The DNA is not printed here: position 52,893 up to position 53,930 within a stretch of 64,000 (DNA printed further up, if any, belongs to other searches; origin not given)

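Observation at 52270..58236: GT-C transferase + two-component system + coupled GT2/TVP38 pair: candidate Gtr-like surface-glycosylation module with a DedA-type protein in the flippase slot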

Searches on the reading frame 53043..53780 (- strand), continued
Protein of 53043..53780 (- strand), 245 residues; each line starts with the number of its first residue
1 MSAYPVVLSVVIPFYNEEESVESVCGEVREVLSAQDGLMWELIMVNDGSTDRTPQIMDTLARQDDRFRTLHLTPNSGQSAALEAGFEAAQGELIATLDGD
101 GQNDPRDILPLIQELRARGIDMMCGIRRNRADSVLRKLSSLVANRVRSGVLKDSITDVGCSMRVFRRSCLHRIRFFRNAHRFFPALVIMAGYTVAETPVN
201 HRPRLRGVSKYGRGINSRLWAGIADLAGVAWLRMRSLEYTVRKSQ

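Call 56: predict_structure(alignment_id=A2)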
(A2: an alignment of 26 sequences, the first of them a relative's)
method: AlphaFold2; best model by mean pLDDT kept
length: 245 residues; sequences in the alignment: 26
mean_pLDDT: 80.3   pTM: 0.80
mean pLDDT of the five models: 80.3, 78.2, 78.1, 77.9, 76.7
residues with pLDDT >= 90: 113; 70-90: 62; 50-70: 59; < 50: 11
segments of 3 or more residues with pLDDT < 50: 211-217
pLDDT, mean of each block of 10 residues (from residue 1): 74 94 96 93 96 97 96 87 95 93 93 95 83 53 58 55 92 80 82 89 67 46 55 61 74
secondary structure, 60 per line:
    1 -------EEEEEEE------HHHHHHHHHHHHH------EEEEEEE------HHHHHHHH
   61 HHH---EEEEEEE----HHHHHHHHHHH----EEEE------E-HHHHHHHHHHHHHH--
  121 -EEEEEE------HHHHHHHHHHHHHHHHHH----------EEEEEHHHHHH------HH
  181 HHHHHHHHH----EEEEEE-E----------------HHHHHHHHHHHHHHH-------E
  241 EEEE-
elements in order: E8-14 H21-33 E40-46 H53-63 E67-73 H78-88 E93-96 H105-118 E122-127 H134-151 E162-166 H167-172 H179-189 E194-199 H218-232 E240-244

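Call 61: fold_search(model_id=the predicted structure, library=pdb)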
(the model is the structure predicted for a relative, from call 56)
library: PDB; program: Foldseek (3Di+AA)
matches with E <= 10: 1483; with E <= 0.001: 354
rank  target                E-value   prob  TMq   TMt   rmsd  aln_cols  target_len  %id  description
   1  9asc_A                4.4e-17  1.00  0.75  0.59   4.9       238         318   32  Cryo-EM Structure of the Glycosyltransferase ArnC from Salmonella enterica in the UDP-bound State Determined on Talos  (released 2025-02-05)
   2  9bhe_A                2.3e-16  1.00  0.74  0.59   5.0       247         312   30  Salmonella undecaprenyl-phosphate 4-deoxy-4-formamido-L-arabinose transferase (ArnC) bound to UDP (released 2025-02-12)
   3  8vxh_A                2.6e-16  1.00  0.69  0.55   3.4       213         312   32  Cryo-EM Structure of the Glycosyltransferase ArnC from Salmonella enterica in the Apo State Determined on Talos Arctic (released 2025-02-05)
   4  9bhe_B                4.9e-16  1.00  0.76  0.61   3.3       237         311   32  Salmonella undecaprenyl-phosphate 4-deoxy-4-formamido-L-arabinose transferase (ArnC) bound to UDP (released 2025-02-12)
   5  9bhc_A                6.3e-16  1.00  0.74  0.59   3.6       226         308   31  Salmonella undecaprenyl-phosphate 4-deoxy-4-formamido-L-arabinose transferase (ArnC) (released 2025-02-12)
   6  9b77_A                7.2e-16  1.00  0.73  0.58   4.9       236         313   30  Cryo-EM Structure of the Glycosyltransferase ArnC from Salmonella enterica in the Apo State Determined on Krios micros (released 2025-02-05)
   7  9hwj_A                7.2e-16  1.00  0.72  0.59   3.9       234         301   30  Structure of Undecaprenyl-phosphate 4-deoxy-4-formamido-L-arabinose transferase embedded in nanodisc (released 2026-01-14)
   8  9bhc_B                7.7e-16  1.00  0.73  0.59   4.2       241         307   30  Salmonella undecaprenyl-phosphate 4-deoxy-4-formamido-L-arabinose transferase (ArnC) (released 2025-02-12)
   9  9nyd_A                5.2e-15  1.00  0.74  0.59   3.3       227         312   26  Cryo-EM structure of the glycosyltransferase GtrB in the pre-catalysis and product-bound state (released 2025-12-17)
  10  9nyc_A                6.3e-15  1.00  0.77  0.61   3.2       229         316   27  Cryo-EM structure of the glycosyltransferase GtrB in the substrate-bound state (released 2025-12-17)
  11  5ekp_B                8.6e-15  1.00  0.70  0.58   4.2       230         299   26  Structure of the polyisoprenyl-phosphate glycosyltransferase GtrB (WT) (released 2016-01-06)
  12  5eke_B                1.2e-14  1.00  0.67  0.56   5.2       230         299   25  Structure of the polyisoprenyl-phosphate glycosyltransferase GtrB (F215A mutant) (released 2016-01-06)
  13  5eke_D                1.4e-14  1.00  0.70  0.59   4.5       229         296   25  Structure of the polyisoprenyl-phosphate glycosyltransferase GtrB (F215A mutant) (released 2016-01-06)
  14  5ekp_D                1.9e-14  1.00  0.70  0.59   4.5       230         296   26  Structure of the polyisoprenyl-phosphate glycosyltransferase GtrB (WT) (released 2016-01-06)
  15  5mlz                  2.0e-14  1.00  0.70  0.50   5.1       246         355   25  Dolichyl phosphate mannose synthase in complex with GDP and Mg2+ (released 2017-08-09)
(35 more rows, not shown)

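Call 86: search_protein_families(library=ncbifam, proteins=[L104:2493-3506:+, L104:1315-2487:+, L104:5070-6647:-, L104:6532-7749:+], max_evalue=1e-10)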
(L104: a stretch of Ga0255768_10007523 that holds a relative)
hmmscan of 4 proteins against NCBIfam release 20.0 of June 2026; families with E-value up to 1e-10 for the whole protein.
L104:2493-3506:+ (337 aa): 18 families
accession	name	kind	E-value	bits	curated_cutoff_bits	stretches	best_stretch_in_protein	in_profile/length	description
TIGR01181.1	dTDP_gluc_dehyt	equivalog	3.4e-42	144.7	365.1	1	2-236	1-235/321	dTDP-glucose 4,6-dehydratase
TIGR01179.1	galE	equivalog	6.7e-40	136.9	262.3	1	2-328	1-324/332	UDP-glucose 4-epimerase GalE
NF011728.1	PRK15181.1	equivalog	1.9e-37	129.1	760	1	3-330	18-338/348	Vi polysaccharide biosynthesis UDP-N-acetylglucosaminuronic acid C-4 epimerase TviC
TIGR04180.1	EDH_00030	hypoth_equivalog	6e-37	127.3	475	1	3-236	1-229/297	NAD-dependent 4,6-dehydratase LegB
TIGR02197.1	heptose_epim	equivalog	6.1e-32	111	274.6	1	3-238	1-236/316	ADP-glyceromanno-heptose 6-epimerase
NF007956.0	PRK10675.1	subfamily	1.2e-28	100.3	394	1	1-328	1-328/338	UDP-glucose 4-epimerase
NF007582.0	PRK10217.1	equivalog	3.9e-24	85.4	698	1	2-238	3-246/355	dTDP-glucose 4,6-dehydratase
NF007490.0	PRK10084.1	subfamily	5e-24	84.9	649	1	1-239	1-254/361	dTDP-glucose 4,6-dehydratase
NF008872.0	PRK11908.1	equivalog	4.7e-21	75.2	294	1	1-331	2-337/349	bifunctional UDP-4-keto-pentose/UDP-xylose synthase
TIGR02622.1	CDP_4_6_dhtase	equivalog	2.1e-20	73.2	278.45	1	2-170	6-172/352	CDP-glucose 4,6-dehydratase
NF042422.1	oxyalk_red_OleD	equivalog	4.8e-20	72.2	580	1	1-276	1-246/329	2-alkyl-3-oxoalkanoate reductase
NF043036.1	ErythonDh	equivalog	2.5e-17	63.1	325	1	1-203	1-200/321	D-erythronate dehydrogenase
NF047922.1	GDPFucSynFcl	equivalog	5.8e-17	62.1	500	1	61-331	38-303/308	GDP-L-fucose synthase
NF042423.1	oxyalk_red_Shew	equivalog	5.4e-16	58.6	580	1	2-191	10-182/331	2-alkyl-3-oxoalkanoate reductase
TIGR01472.1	gmd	equivalog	7.3e-16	58.3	415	1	3-228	3-235/342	GDP-mannose 4,6-dehydratase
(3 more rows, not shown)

L104:1315-2487:+ (390 aa): 6 families
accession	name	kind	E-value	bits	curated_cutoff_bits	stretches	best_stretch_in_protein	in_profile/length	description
NF011631.0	PRK15057.1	equivalog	1.2e-175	584.2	757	1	1-390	1-388/388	UDP-glucose 6-dehydrogenase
TIGR03026.1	NDP-sugDHase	subfamily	5.2e-99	331.8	189.8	1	1-380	1-397/413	nucleotide sugar dehydrogenase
NF041297.1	UDPGDh_AglM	equivalog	3.4e-46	158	670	1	1-349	1-370/429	UDP-glucose 6-dehydrogenase AglM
NF047673.2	TeichurnBiosyTuaD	equivalog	8.4e-44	150.4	700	1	2-349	3-364/439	UDP-glucose 6-dehydrogenase TuaD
NF040825.1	UDPMaNacDH_Arch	equivalog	2e-33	115.9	750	1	1-341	1-354/418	UDP-N-acetyl-D-mannosamine dehydrogenase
NF008286.0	PRK11064.1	equivalog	1.6e-17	63.2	459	1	2-366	5-391/420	UDP-N-acetyl-D-mannosamine dehydrogenase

L104:5070-6647:- (525 aa): 0 families

L104:6532-7749:+ (405 aa): 0 families

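Call 94: search_dna_similar(query=window:53043-53780:-, collection=plasmids, mode=protein, max_evalue=1e-30, max_rows=25)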
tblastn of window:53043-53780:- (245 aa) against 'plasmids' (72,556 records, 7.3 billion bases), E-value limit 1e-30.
Records with a match: 37; places in all: 37; records where one place covers at least 80% of the query: 35.
Best place of each record, by identity: <60% 37.
By first word of the organism name: Azospirillum 10; Paracoccus 4; Alteromonas 4; Sinorhizobium 3; Chondrinema 3; Cetobacterium 2; Thalassospira 1; Ilyobacter 1; Paenibacillus 1; Salinimonas 1; and 7 more.
By predicted mobility (MOB-suite, as given by PLSDB): non-mobilizable 33; mobilizable 3; conjugative 1.
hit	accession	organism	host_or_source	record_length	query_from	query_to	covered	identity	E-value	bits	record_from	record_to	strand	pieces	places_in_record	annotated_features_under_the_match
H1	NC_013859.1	Azospirillum sp. B510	-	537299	2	236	96%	43.6%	3e-44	166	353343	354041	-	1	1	glycosyltransferase family 2 protein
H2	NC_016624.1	Azospirillum lipoferum 4B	-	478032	2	236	96%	43.2%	1e-43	164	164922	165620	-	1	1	glycosyltransferase family 2 protein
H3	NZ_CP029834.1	Azospirillum ramasamyi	single cell,Cow dung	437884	2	236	96%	43.2%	5e-41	156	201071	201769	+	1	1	glycosyltransferase family 2 protein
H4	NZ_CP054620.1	Azospirillum oryzae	cell culture,soil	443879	5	236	95%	43.7%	3e-41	157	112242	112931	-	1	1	glycosyltransferase family 2 protein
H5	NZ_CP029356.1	Azospirillum thermophilum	cell culture,hot spring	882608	6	236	94%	42.6%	2e-40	154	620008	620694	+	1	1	glycosyltransferase family 2 protein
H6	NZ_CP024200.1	Thalassospira marina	-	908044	8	245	97%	41.1%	2e-46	172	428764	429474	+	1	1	glycosyltransferase family 2 protein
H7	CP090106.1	Sinorhizobium meliloti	Medicago,Cell culture,Plant nodule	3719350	6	232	93%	41.2%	1e-39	152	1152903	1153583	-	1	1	glycosyltransferase family 2 protein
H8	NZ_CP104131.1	Sinorhizobium sp. K101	Phaseolus vulgaris,cell ...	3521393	6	232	93%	41.2%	2e-39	151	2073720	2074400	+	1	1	none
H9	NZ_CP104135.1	Sinorhizobium sp. C101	Phaseolus vulgaris,cell ...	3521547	6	232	93%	41.2%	2e-39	151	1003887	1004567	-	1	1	none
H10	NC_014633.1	Ilyobacter polytropus DSM 2926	marine mud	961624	8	239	95%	40.1%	2e-47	174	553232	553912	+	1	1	glycosyltransferase family 2 protein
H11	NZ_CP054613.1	Paenibacillus cellulosilyticus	cell culture,soil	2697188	6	242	97%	38.8%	2e-44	166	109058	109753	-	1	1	none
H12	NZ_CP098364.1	Paracoccus sp. TOH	cell cuture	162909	8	236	93%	40.1%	1e-34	138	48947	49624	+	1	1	glycosyltransferase family 2 protein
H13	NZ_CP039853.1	Salinimonas iocasae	cell culture,deep sea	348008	6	236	94%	39.6%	1e-34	138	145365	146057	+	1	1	glycosyltransferase family 2 protein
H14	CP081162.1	Rhodobacteraceae bacterium S2214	-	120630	8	243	96%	38.4%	6e-33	133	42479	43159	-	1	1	glycosyltransferase family 2 protein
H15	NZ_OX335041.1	Alteromonas macleodii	-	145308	6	236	94%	37.9%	8e-33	132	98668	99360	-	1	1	glycosyltransferase family 2 protein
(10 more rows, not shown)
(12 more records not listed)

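Call 95: get_annotated_region(hit=H1, flank=4000)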
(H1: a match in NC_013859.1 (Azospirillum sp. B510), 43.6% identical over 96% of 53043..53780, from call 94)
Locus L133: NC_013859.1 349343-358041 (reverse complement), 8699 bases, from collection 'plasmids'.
description: Azospirillum sp. B510 plasmid pAB510e, complete sequence
organism: Azospirillum sp. B510 (NCBI taxid 137722)
taxonomy: Bacteria; Pseudomonadota; Alphaproteobacteria; Rhodospirillales; Azospirillaceae; Azospirillum; Azospirillum sp. B510
host: -; source: -; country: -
typing (MOB-suite, as given by PLSDB): mobilizable; relaxase MOBP,MOBP
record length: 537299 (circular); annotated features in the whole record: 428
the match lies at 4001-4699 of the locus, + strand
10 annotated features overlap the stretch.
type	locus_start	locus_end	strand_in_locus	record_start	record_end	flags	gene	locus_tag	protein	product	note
CDS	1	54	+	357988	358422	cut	-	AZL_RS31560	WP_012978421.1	cupin domain-containing protein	-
CDS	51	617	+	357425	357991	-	-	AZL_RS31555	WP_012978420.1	DUF4865 family protein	-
CDS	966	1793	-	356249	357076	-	-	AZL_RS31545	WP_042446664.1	hypothetical protein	-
CDS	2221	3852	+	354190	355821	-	-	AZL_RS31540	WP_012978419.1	DegQ family serine endoprotease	-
CDS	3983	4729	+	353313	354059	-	-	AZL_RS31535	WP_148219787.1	glycosyltransferase family 2 protein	-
CDS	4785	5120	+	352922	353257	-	-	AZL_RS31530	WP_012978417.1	lipid-A-disaccharide synthase N-terminal domain-containing protein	-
CDS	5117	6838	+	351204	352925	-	-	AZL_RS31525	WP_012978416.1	glycosyltransferase family 39 protein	-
CDS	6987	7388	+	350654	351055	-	-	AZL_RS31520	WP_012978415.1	hypothetical protein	-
CDS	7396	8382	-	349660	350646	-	-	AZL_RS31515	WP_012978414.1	ROK family protein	-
CDS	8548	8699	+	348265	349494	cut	-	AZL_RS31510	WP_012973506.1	ISAs1-like element ISAzs5 family transposase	-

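Call 96: get_annotated_region(hit=H7, flank=4000)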
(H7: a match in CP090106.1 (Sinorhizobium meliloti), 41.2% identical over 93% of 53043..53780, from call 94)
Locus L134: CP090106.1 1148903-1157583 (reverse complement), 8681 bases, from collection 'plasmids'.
description: Sinorhizobium meliloti strain Ak57 plasmid pSymB, complete sequence
organism: Sinorhizobium meliloti (NCBI taxid 382)
taxonomy: Bacteria; Pseudomonadota; Alphaproteobacteria; Hyphomicrobiales; Rhizobiaceae; Sinorhizobium; Sinorhizobium meliloti
host: -; source: Medicago,Cell culture,Plant nodule; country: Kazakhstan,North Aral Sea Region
typing (MOB-suite, as given by PLSDB): non-mobilizable
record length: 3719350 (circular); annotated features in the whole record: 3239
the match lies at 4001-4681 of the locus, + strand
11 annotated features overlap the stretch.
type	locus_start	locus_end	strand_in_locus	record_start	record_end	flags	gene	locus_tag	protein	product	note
CDS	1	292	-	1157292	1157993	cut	-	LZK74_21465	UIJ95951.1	glutathione S-transferase N-terminal domain-containing protein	-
CDS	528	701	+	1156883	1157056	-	-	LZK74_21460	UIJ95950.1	hypothetical protein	-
CDS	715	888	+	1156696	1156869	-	-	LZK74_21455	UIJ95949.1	hypothetical protein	-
CDS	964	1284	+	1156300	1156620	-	-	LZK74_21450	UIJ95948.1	YnfA family protein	-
CDS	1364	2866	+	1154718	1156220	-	-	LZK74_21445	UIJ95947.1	AMP nucleosidase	-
CDS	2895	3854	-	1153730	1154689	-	-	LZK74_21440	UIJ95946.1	flippase-like domain-containing protein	-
CDS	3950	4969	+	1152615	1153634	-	-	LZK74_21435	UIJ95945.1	glycosyltransferase family 2 protein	-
CDS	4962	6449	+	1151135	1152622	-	-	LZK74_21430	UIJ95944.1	glycosyltransferase family 39 protein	-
CDS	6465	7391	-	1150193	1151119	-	-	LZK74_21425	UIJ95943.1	diacylglycerol kinase family lipid kinase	-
CDS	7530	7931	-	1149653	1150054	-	-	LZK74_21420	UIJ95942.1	helix-turn-helix transcriptional regulator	-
CDS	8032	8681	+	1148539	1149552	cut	-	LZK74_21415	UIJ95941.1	zinc-binding alcohol dehydrogenase family protein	-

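Call 97: get_annotated_region(hit=H10, flank=4000)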
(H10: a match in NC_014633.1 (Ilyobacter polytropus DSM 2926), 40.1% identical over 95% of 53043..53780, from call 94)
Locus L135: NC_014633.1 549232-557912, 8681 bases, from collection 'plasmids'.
description: Ilyobacter polytropus DSM 2926 plasmid pILYOP01, complete sequence
organism: Ilyobacter polytropus DSM 2926 (NCBI taxid 572544)
taxonomy: Bacteria; Fusobacteriota; Fusobacteriia; Fusobacteriales; Fusobacteriaceae; Ilyobacter; Ilyobacter polytropus; Ilyobacter polytropus DSM 2926
host: -; source: marine mud; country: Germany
typing (MOB-suite, as given by PLSDB): non-mobilizable; replicon rep_cluster_99
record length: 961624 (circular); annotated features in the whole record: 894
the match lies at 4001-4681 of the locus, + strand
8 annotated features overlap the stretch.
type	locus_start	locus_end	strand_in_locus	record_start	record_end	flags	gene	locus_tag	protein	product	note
CDS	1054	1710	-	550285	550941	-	-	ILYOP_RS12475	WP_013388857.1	alpha/beta hydrolase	-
CDS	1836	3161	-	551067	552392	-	-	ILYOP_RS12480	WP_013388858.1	HAMP domain-containing sensor histidine kinase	GO:0007165 - signal transduction [Evidence IEA]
CDS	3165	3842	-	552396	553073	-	-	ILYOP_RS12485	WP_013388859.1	response regulator transcription factor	GO:0000160 - phosphorelay signal transduction system [Evidence IEA]; GO:0006355 - regulation of DNA-templated ...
CDS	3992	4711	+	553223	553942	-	-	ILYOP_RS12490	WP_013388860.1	glycosyltransferase family 2 protein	-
CDS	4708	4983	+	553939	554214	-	-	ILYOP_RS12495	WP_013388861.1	lipid-A-disaccharide synthase N-terminal domain-containing protein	-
CDS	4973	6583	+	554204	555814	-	-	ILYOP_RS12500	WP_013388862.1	glycosyltransferase family 39 protein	-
CDS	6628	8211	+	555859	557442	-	-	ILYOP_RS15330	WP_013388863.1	glycosyltransferase family 39 protein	-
CDS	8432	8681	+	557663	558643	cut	-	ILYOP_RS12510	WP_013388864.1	SDR family NAD(P)-dependent oxidoreductase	-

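Call 99: get_annotated_region(hit=H15, flank=3500)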
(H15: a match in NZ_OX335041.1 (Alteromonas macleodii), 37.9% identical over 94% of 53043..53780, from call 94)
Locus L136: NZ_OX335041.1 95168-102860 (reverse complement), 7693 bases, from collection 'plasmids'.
description: Alteromonas macleodii isolate Alteromonas macleodii 83-1 plasmid pAlt83_a, complete sequence
organism: Alteromonas macleodii (NCBI taxid 28108)
taxonomy: Bacteria; Pseudomonadota; Gammaproteobacteria; Alteromonadales; Alteromonadaceae; Alteromonas; Alteromonas macleodii
host: -; source: -; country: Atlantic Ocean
typing (MOB-suite, as given by PLSDB): non-mobilizable; replicon rep_cluster_681
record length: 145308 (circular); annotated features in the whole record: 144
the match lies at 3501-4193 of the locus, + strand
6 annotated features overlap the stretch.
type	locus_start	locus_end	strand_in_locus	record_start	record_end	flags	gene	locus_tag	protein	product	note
CDS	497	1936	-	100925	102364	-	-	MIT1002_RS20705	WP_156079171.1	HAMP domain-containing sensor histidine kinase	GO:0007165 - signal transduction [Evidence IEA]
CDS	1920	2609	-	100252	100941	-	-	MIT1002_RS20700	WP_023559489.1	response regulator transcription factor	GO:0000160 - phosphorelay signal transduction system [Evidence IEA]; GO:0006355 - regulation of DNA-templated ...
CDS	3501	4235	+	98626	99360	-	-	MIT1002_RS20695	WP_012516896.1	glycosyltransferase family 2 protein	-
CDS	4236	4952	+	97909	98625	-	-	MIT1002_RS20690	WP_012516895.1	VTT domain-containing protein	-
CDS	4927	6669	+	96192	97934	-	-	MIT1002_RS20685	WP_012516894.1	glycosyltransferase family 39 protein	-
CDS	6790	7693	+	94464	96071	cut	-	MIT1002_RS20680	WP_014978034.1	phosphoethanolamine--lipid A transferase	-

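Call 100: get_annotated_region(hit=H6, flank=3500)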
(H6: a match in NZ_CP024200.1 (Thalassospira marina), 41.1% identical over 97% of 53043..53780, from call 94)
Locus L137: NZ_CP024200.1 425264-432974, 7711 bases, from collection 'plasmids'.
description: Thalassospira marina strain CSC3H3 plasmid pCSC3H3, complete sequence
organism: Thalassospira marina (NCBI taxid 2048283)
taxonomy: Bacteria; Pseudomonadota; Alphaproteobacteria; Rhodospirillales; Thalassospiraceae; Thalassospira; Thalassospira marina
host: -; source: -; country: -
typing (MOB-suite, as given by PLSDB): non-mobilizable
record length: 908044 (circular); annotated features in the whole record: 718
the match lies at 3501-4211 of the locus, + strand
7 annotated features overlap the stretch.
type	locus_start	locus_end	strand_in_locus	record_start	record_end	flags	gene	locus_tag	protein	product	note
CDS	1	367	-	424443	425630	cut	macA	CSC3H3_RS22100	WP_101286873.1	macrolide transporter subunit MacA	GO:1990961 - xenobiotic detoxification by transmembrane export across the plasma membrane [Evidence IEA]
CDS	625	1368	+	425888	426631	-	-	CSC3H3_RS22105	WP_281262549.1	response regulator transcription factor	GO:0000160 - phosphorelay signal transduction system [Evidence IEA]; GO:0006355 - regulation of DNA-templated ...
CDS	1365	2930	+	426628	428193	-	-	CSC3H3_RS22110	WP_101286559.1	ATP-binding protein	-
CDS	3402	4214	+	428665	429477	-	-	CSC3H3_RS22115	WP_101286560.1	glycosyltransferase family 2 protein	-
CDS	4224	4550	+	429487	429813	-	-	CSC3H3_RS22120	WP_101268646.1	lipid-A-disaccharide synthase N-terminal domain-containing protein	-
CDS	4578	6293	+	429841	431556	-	-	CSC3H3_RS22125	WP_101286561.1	glycosyltransferase family 39 protein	-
CDS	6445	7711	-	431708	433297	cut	-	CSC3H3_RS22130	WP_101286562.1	FGGY-family carbohydrate kinase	GO:0016310 - phosphorylation [Evidence IEA]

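Call 101: get_annotated_region(hit=H12, flank=3500)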
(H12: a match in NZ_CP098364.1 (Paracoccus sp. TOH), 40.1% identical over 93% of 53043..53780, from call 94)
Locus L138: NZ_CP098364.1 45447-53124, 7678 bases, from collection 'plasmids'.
description: Paracoccus sp. TOH plasmid p3, complete sequence
organism: Paracoccus sp. TOH (NCBI taxid 1263728)
taxonomy: Bacteria; Pseudomonadota; Alphaproteobacteria; Rhodobacterales; Paracoccaceae; Paracoccus; Paracoccus sp. TOH
host: -; source: cell cuture; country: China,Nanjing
typing (MOB-suite, as given by PLSDB): non-mobilizable; replicon rep_cluster_560,rep_cluster_969
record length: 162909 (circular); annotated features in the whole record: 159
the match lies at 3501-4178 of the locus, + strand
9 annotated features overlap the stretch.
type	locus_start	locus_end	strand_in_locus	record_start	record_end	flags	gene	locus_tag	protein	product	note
CDS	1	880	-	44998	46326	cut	-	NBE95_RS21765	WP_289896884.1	ATP-binding protein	GO:0007165 - signal transduction [Evidence IEA]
CDS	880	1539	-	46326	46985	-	-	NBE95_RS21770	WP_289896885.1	response regulator transcription factor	GO:0000160 - phosphorelay signal transduction system [Evidence IEA]; GO:0006355 - regulation of DNA-templated ...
CDS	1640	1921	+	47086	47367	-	-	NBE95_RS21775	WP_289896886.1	lipid-A-disaccharide synthase N-terminal domain-containing protein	-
CDS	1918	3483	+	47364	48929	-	-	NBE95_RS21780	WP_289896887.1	glycosyltransferase family 39 protein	-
CDS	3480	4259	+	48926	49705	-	-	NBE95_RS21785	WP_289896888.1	glycosyltransferase family 2 protein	-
CDS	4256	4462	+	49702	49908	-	-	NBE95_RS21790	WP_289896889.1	hypothetical protein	-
CDS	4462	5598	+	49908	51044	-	-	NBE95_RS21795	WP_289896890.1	NAD-dependent epimerase/dehydratase family protein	-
CDS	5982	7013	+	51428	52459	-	-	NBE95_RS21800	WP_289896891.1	tyrosine-type recombinase/integrase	GO:0015074 - DNA integration [Evidence IEA]; GO:0006310 - DNA recombination [Evidence IEA]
CDS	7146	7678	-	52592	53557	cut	-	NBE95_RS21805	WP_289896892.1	ParB/RepB/Spo0J family partition protein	GO:0007059 - chromosome segregation [Evidence IEA]; GO:0000910 - cytokinesis [Evidence IEA]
